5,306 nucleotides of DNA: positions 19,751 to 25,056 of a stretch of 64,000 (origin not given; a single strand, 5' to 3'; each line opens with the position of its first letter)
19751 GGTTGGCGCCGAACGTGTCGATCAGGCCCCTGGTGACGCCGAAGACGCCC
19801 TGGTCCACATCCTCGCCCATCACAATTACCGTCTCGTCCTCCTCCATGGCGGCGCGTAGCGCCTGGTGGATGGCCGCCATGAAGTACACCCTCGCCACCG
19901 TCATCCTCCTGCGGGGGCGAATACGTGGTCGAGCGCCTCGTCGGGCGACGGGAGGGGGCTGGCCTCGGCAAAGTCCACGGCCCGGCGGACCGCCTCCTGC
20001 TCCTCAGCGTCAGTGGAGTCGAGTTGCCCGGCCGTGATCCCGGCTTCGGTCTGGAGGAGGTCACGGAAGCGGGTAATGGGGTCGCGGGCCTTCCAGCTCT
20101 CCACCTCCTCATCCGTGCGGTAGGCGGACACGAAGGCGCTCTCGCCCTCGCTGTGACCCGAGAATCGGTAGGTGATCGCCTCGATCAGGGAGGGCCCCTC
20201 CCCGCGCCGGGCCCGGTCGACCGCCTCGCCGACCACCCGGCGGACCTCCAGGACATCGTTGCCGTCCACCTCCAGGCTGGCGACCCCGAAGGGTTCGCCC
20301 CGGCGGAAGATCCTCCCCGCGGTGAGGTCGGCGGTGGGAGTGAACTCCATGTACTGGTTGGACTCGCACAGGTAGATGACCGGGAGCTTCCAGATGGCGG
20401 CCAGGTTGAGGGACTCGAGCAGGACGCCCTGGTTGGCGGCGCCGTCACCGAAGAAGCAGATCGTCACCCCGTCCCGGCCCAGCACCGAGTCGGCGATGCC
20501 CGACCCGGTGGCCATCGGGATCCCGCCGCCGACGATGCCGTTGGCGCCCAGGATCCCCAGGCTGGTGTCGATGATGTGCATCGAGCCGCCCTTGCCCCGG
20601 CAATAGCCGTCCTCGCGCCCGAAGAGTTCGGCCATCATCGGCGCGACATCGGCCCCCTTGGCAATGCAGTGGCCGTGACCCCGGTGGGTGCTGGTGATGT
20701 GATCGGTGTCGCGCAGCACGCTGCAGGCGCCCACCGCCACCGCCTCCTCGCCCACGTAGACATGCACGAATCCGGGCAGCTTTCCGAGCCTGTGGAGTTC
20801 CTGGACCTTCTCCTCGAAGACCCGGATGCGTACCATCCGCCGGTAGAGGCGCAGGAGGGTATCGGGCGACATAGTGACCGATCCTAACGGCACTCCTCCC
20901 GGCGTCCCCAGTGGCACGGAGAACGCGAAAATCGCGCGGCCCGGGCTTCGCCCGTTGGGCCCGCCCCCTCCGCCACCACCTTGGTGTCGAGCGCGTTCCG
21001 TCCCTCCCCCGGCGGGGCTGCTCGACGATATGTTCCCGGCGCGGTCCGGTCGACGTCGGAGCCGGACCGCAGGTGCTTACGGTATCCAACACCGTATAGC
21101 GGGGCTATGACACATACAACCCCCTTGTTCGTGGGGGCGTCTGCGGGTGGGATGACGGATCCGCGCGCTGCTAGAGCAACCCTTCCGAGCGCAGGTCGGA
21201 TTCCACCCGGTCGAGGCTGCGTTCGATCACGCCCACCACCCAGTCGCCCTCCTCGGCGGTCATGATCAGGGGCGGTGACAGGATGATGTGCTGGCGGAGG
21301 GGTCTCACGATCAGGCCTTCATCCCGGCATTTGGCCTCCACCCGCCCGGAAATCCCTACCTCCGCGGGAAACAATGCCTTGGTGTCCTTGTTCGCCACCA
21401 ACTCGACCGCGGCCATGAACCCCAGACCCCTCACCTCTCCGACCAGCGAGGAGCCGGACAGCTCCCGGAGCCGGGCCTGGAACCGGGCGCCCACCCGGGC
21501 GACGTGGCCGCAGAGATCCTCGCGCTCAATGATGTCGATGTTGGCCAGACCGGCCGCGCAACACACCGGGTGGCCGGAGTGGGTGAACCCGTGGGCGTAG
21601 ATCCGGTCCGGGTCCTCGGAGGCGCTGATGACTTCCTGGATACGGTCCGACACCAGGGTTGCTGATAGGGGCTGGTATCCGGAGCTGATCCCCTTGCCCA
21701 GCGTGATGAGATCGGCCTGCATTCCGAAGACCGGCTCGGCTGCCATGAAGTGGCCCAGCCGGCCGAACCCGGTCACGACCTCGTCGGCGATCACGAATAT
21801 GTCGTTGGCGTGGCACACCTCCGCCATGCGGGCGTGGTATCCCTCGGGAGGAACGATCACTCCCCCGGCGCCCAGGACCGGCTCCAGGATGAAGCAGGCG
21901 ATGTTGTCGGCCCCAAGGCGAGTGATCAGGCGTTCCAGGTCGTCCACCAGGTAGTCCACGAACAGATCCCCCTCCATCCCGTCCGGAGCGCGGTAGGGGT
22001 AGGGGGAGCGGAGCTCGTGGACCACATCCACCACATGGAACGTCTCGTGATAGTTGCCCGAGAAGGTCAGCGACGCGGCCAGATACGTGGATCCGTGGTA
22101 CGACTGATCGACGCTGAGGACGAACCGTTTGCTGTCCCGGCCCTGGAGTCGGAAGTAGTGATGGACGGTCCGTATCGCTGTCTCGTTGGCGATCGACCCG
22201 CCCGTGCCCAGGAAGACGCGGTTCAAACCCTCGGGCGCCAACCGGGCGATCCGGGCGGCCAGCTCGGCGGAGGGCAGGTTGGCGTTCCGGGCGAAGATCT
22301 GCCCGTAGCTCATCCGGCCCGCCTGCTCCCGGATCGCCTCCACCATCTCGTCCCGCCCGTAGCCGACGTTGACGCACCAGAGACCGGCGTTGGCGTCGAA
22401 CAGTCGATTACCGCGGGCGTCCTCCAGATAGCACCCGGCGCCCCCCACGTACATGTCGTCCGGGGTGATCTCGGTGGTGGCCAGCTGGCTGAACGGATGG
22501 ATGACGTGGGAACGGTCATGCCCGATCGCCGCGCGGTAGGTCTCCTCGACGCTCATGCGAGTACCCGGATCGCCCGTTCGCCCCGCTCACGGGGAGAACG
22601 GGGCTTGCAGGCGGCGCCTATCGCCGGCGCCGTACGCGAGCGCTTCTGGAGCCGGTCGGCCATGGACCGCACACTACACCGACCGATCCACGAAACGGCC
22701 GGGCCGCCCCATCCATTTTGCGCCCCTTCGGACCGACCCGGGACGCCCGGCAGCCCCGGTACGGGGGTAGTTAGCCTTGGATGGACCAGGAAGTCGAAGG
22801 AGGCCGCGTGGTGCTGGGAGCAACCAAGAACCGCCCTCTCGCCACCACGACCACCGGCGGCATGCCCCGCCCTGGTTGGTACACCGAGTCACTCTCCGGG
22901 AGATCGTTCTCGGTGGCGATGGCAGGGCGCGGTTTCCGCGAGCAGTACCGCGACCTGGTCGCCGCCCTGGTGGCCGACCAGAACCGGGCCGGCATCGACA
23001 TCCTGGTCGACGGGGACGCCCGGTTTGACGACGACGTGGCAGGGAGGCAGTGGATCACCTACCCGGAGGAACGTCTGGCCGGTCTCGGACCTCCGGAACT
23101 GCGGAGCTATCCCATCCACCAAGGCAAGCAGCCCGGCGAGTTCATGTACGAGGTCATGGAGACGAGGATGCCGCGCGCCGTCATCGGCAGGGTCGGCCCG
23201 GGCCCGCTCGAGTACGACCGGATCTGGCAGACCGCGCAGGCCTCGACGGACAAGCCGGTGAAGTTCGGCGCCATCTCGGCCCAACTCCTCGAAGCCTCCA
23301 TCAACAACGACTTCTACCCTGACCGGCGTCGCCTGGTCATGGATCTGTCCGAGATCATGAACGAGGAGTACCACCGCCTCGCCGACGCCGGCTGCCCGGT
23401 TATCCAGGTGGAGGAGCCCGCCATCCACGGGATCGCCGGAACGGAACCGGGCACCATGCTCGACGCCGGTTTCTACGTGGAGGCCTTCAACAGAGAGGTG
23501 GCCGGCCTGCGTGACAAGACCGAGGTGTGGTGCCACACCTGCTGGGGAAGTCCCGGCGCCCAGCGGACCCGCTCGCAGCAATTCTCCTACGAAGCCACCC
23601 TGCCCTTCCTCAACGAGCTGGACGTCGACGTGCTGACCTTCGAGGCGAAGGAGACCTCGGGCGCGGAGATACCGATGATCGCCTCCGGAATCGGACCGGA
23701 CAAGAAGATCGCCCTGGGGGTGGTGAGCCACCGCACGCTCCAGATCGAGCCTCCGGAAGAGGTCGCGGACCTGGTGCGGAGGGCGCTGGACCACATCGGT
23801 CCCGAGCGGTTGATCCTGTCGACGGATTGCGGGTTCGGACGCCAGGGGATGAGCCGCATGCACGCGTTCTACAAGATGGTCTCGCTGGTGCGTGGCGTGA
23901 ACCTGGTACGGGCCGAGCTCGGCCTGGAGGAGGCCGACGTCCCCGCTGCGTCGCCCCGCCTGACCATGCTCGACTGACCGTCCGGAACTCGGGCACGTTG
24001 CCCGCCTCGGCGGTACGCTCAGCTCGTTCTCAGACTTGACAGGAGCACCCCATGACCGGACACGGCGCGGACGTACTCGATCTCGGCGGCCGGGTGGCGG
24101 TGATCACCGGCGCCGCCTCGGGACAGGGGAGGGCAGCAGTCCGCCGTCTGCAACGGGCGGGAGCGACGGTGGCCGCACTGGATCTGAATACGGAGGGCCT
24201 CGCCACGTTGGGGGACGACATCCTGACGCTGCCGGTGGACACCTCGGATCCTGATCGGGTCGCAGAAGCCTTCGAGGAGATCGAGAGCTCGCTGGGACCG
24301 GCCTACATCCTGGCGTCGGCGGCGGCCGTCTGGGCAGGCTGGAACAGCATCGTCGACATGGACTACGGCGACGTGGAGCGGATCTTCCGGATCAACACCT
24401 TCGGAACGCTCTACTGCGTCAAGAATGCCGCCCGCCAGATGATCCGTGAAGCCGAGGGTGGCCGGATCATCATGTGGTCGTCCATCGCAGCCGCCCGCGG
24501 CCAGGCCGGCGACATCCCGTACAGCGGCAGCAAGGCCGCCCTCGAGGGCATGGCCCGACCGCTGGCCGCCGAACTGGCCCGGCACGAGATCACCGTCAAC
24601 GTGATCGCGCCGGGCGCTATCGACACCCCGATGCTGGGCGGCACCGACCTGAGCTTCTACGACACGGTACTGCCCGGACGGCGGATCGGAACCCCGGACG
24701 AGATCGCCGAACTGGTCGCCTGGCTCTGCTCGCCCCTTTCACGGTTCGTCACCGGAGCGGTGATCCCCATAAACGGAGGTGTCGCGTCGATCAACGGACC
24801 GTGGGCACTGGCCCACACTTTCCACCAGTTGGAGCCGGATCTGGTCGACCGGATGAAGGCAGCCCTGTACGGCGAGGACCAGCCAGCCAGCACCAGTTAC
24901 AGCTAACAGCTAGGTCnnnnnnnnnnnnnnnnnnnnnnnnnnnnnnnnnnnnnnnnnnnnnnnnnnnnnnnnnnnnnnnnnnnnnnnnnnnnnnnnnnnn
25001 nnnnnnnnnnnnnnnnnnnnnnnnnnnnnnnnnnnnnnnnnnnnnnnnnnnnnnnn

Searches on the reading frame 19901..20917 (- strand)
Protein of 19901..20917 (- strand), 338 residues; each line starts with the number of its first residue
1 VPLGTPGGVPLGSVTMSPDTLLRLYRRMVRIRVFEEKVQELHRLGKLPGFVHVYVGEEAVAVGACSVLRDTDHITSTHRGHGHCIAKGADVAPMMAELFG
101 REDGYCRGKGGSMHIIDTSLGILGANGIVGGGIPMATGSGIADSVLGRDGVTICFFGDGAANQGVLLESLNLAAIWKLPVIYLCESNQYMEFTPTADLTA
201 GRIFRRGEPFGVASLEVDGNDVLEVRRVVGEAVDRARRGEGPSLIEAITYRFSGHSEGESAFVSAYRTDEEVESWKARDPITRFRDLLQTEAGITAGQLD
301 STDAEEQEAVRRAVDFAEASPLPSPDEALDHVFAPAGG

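Call 8: search_protein_families(library=pfam, proteins=[window:19901-20917:-], max_evalue=0.001)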
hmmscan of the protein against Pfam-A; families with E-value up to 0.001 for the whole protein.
window:19901-20917:- (338 aa): 2 families
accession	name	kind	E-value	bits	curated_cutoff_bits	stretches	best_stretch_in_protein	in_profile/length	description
PF00676.26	E1_dh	-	2.7e-76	256.9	22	1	26-325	1-299/300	Dehydrogenase E1 component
PF02775.26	TPP_enzyme_C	-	0.0001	22.6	21.9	1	124-246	25-150/151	Thiamine pyrophosphate enzyme, C-terminal TPP binding domain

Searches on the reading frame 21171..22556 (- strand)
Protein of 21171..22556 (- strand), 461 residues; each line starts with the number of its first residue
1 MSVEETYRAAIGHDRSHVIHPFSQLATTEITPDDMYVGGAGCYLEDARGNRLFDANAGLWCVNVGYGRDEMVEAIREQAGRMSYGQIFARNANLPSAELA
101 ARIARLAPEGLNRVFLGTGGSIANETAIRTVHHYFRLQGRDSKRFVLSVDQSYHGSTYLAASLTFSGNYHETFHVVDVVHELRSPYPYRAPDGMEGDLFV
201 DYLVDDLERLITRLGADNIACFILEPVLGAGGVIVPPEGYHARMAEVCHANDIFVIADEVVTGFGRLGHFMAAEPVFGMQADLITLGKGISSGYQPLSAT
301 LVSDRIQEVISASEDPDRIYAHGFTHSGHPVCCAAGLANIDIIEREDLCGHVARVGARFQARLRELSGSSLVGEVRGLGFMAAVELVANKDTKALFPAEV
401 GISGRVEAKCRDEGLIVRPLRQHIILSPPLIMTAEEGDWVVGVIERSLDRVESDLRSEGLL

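Call 8: search_protein_families(library=pfam, proteins=[window:21171-22556:-], max_evalue=0.001)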
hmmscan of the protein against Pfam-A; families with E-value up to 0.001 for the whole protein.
window:21171-22556:- (461 aa): 1 family
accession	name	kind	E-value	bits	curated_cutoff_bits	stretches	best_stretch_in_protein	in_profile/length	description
PF00202.27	Aminotran_3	-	8.1e-84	282.1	30.5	1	37-446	14-401/403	Aminotransferase class-III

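Call 61: search_protein_families(library=ncbifam, proteins=[window:21171-22556:-], max_evalue=0.00001)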
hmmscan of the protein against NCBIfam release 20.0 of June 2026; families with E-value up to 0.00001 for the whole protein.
window:21171-22556:- (461 aa): 69 families (the best 25 are shown)
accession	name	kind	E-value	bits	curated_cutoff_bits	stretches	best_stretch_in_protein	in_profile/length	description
NF005447.0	PRK07036.1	equivalog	2.2e-173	577.2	618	1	8-460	11-464/468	aminotransferase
NF005682.0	PRK07480.1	subfamily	2.4e-132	441.9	510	1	13-456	16-457/459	aminotransferase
NF005684.0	PRK07482.1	subfamily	6.2e-130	433.8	687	1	12-456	10-460/464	hypothetical protein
NF004767.0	PRK06105.1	subfamily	2.1e-121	405.6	517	1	12-457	10-456/460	aminotransferase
NF005683.0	PRK07481.1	subfamily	2.6e-121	405.7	575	1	11-452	7-451/453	hypothetical protein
NF004625.0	PRK05965.1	subfamily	7.2e-116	387.6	729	1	9-452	5-449/460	hypothetical protein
NF005102.0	PRK06541.1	equivalog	3.9e-113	378.4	574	1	14-451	16-456/460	aspartate aminotransferase family protein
TIGR00508.1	bioA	equivalog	3.2e-91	306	405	1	19-447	2-417/419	adenosylmethionine--8-amino-7-oxononanoate transaminase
NF004718.0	PRK06062.1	subfamily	1e-88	297.9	472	1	6-453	15-451/454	hypothetical protein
NF005375.0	PRK06917.1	equivalog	9.4e-87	291.6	535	1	37-453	19-441/448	aspartate aminotransferase family protein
NF052567.1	OmAmTferAptACaul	equivalog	1.9e-86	290.5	500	1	35-450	21-430/431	omega-aminotransferase AptA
NF005812.0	PRK07678.1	subfamily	2.6e-86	290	488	1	12-451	12-450/451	aminotransferase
NF009068.0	PRK12403.1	equivalog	7.5e-85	285.4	817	1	13-452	17-454/460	aspartate aminotransferase family protein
NF004624.0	PRK05964.1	equivalog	2.7e-84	283.2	494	1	12-451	8-425/427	adenosylmethionine--8-amino-7-oxononanoate transaminase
NF041821.1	daptide_amino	equivalog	1.8e-83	280.5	450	1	31-448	12-404/405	daptide-type RiPP biosynthesis aminotransferase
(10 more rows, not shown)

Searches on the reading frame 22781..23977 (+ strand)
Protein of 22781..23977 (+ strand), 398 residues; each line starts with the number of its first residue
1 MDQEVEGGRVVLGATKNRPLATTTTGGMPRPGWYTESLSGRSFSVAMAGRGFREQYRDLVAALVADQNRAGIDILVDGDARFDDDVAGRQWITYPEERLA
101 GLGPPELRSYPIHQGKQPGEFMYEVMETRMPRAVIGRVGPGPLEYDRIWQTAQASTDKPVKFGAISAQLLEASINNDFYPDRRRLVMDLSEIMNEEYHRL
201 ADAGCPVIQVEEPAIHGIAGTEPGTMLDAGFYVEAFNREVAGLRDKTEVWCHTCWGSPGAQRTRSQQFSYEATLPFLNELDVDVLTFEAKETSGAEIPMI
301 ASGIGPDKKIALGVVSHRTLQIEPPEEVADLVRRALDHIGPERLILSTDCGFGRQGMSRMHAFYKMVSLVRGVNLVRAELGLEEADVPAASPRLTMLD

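Call 8: search_protein_families(library=pfam, proteins=[window:22781-23977:+], max_evalue=0.001)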
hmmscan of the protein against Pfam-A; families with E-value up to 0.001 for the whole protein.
window:22781-23977:+ (398 aa): 1 family
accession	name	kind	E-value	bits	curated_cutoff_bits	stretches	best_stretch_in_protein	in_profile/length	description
PF01717.24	Meth_synt_2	-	6.1e-25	88.6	21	1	150-362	113-314/324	Cobalamin-independent synthase, Catalytic domain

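Call 61: search_protein_families(library=ncbifam, proteins=[window:22781-23977:+], max_evalue=0.00001)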
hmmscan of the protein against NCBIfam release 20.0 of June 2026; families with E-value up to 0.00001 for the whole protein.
window:22781-23977:+ (398 aa): 8 families
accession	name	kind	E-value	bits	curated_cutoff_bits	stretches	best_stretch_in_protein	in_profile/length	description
NF003317.0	PRK04326.1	equivalog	1.9e-41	142.4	406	2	151-388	121-334/340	methionine synthase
NF006589.0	PRK09121.1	equivalog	1.2e-30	106.7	392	1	150-380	117-340/342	methionine synthase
NF002119.0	PRK00957.1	equivalog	3.1e-17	62.7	258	1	277-371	208-299/306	methionine synthase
NF003556.0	PRK05222.1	equivalog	2.7e-15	56.4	541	1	149-371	531-742/750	5-methyltetrahydropteroyltriglutamate--homocysteine S-methyltransferase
TIGR01371.1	met_syn_B12ind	equivalog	4.7e-14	52.4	929.95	1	149-371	537-749/754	5-methyltetrahydropteroyltriglutamate--homocysteine S-methyltransferase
NF002272.0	PRK01207.1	equivalog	3.5e-08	33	399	1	154-372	115-335/343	methionine synthase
NF004875.0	PRK06233.1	equivalog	6.2e-07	28.5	576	1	234-353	225-344/373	vitamin B12 independent methionine synthase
NF005085.0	PRK06520.1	subfamily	6.6e-07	28.8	313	1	173-353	152-340/368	5-methyltetrahydropteroyltriglutamate--homocysteine S-methyltransferase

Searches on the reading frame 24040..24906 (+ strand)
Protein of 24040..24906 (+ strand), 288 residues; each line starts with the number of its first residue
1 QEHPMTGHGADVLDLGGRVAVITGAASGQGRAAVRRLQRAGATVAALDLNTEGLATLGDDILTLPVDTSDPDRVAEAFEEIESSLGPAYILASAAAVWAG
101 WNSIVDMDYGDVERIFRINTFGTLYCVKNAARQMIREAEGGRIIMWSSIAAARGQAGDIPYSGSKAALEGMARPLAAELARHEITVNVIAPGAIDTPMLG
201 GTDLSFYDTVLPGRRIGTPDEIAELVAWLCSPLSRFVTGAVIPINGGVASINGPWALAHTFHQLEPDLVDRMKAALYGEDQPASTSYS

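Call 8: search_protein_families(library=pfam, proteins=[window:24040-24906:+], max_evalue=0.001)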
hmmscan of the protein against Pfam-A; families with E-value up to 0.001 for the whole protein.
window:24040-24906:+ (288 aa): 3 families
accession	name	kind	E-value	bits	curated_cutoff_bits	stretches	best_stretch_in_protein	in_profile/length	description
PF13561.12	adh_short_C2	-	5.5e-49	167.3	27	1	24-248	1-235/236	Enoyl-(Acyl carrier protein) reductase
PF00106.31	adh_short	-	8.6e-41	140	26.6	1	18-200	1-188/195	short chain dehydrogenase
PF08659.16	KR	-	4e-08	33.8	22.6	1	21-175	4-163/180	KR domain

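Call 61: search_protein_families(library=ncbifam, proteins=[window:24040-24906:+], max_evalue=0.00001)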
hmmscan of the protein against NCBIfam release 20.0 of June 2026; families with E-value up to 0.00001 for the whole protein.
window:24040-24906:+ (288 aa): 214 families (the best 25 are shown)
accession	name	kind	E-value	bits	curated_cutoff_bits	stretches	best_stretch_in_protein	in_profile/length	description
NF009466.0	PRK12826.1-2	subfamily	5.3e-48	163.6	222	1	18-249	4-245/248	3-oxoacyl-ACP reductase FabG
NF005067.0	PRK06484.1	equivalog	7.9e-47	160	713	1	17-265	9-267/524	short chain dehydrogenase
NF009384.0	PRK12743.1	equivalog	6.8e-46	156.6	264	1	18-252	7-251/258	SDR family oxidoreductase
NF005559.1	PRK07231.1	subfamily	1.4e-45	155.7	215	1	15-248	2-247/249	glucose 1-dehydrogenase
TIGR01830.1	3oxo_ACP_reduc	equivalog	5.2e-44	150.7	297.75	1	20-248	1-238/239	3-oxoacyl-[acyl-carrier-protein] reductase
NF004198.0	PRK05653.1-3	equivalog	1.4e-43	149.2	296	1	16-248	6-246/248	3-oxoacyl-ACP reductase FabG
NF040605.2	mycolic_FabG1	exception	8e-42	143.7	420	1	18-248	2-229/233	3-oxoacyl-ACP reductase FabG1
TIGR03971.1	SDR_subfam_1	subfamily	7.2e-41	140.3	300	2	56-248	61-268/271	mycofactocin-coupled SDR family oxidoreductase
NF009464.0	PRK12824.1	subfamily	1.4e-40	139.5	269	1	18-248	3-242/245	3-oxoacyl-ACP reductase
NF004200.0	PRK05653.1-5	equivalog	1.2e-39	136.3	273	1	20-248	5-241/242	3-oxoacyl-ACP reductase FabG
NF053701.1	CsHdxCHCADhChcB2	equivalog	2.9e-39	135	350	1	16-249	2-243/245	cis-4-hydroxycyclohexanecarboxylate dehydrogenase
NF004791.0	PRK06138.1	equivalog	3.3e-39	134.7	312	1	14-249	2-250/252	SDR family oxidoreductase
NF005472.0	PRK07067.1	equivalog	7.6e-39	133.8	338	1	15-247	4-253/257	L-iditol 2-dehydrogenase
NF004203.0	PRK05653.2-4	subfamily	1.1e-38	133.1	313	1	15-248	4-256/260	3-oxoacyl-ACP reductase FabG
NF052558.1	MBtsdlDhBudC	equivalog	1.8e-38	132.5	270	1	17-253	3-246/250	meso-2,3-butanediol dehydrogenase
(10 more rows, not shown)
